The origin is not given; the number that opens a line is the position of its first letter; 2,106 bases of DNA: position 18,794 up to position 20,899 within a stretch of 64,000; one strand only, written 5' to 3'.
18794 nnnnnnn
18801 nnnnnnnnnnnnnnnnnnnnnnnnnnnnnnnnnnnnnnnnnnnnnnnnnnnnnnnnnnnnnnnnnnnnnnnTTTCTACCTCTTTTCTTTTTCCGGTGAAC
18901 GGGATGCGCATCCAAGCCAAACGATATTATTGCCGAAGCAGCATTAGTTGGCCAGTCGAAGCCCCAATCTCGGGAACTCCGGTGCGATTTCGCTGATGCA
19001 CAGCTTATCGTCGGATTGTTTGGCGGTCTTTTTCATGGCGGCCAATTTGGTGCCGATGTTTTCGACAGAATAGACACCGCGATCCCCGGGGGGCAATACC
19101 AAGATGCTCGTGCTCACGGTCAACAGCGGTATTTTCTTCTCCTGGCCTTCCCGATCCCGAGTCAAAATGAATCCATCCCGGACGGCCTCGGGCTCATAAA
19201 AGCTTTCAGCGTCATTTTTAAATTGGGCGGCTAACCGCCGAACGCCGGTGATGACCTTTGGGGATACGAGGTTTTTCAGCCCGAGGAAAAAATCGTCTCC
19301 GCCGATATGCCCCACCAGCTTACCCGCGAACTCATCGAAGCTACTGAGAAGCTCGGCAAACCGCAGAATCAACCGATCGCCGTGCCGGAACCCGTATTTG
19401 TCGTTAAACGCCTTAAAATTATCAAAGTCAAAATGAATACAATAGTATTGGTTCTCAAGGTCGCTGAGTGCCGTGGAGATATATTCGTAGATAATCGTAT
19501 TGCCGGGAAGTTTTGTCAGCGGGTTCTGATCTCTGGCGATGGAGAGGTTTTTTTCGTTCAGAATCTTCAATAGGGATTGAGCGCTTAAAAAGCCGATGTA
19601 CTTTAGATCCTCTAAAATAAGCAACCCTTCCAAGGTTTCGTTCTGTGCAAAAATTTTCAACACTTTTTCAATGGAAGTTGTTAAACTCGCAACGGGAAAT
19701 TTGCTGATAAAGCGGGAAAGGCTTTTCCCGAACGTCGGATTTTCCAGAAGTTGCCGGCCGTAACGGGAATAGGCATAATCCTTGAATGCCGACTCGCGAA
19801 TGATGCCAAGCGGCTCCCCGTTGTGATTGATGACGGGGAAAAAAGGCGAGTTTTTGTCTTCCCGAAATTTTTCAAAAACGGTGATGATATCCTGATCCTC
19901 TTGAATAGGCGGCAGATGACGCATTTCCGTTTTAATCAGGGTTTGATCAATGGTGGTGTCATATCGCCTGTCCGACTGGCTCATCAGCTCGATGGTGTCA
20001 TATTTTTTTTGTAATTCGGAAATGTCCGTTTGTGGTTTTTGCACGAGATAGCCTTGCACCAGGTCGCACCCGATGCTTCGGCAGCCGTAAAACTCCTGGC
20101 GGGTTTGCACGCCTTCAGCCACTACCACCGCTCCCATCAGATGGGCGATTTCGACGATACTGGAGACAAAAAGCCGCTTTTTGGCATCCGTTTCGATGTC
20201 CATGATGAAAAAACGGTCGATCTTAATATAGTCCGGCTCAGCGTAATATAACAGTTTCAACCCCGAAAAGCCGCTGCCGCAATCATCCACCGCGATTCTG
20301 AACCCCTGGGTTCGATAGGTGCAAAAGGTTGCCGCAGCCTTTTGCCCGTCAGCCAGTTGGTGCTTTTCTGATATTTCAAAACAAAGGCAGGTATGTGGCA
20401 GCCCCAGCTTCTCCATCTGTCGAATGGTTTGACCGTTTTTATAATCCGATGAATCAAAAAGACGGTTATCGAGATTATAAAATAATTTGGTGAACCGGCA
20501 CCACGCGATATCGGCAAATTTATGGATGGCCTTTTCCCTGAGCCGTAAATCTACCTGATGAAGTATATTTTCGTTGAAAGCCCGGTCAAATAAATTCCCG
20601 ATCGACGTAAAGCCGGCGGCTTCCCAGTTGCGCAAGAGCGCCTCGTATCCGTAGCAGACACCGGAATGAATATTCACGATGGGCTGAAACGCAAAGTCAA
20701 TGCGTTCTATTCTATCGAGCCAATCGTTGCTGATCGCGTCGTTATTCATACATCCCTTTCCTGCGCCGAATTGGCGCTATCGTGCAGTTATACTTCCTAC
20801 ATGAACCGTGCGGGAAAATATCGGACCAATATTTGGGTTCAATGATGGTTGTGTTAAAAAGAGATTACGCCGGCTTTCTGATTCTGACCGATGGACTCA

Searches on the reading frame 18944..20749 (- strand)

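Call 9: search_protein_families(library=pfam, proteins=[window:18944-20749:-])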
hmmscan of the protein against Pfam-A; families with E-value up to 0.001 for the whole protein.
window:18944-20749:- (601 aa): 3 families
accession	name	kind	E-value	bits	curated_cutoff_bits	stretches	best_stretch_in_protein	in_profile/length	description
PF00563.25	EAL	-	5.2e-47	160.6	31.3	1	15-239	11-236/236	EAL domain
PF00990.26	GGDEF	-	8.1e-14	52.1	23.8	1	410-511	5-111/161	Diguanylate cyclase, GGDEF domain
PF00571.33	CBS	-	4.7e-10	40.1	24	0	277-320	7-49/57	CBS domain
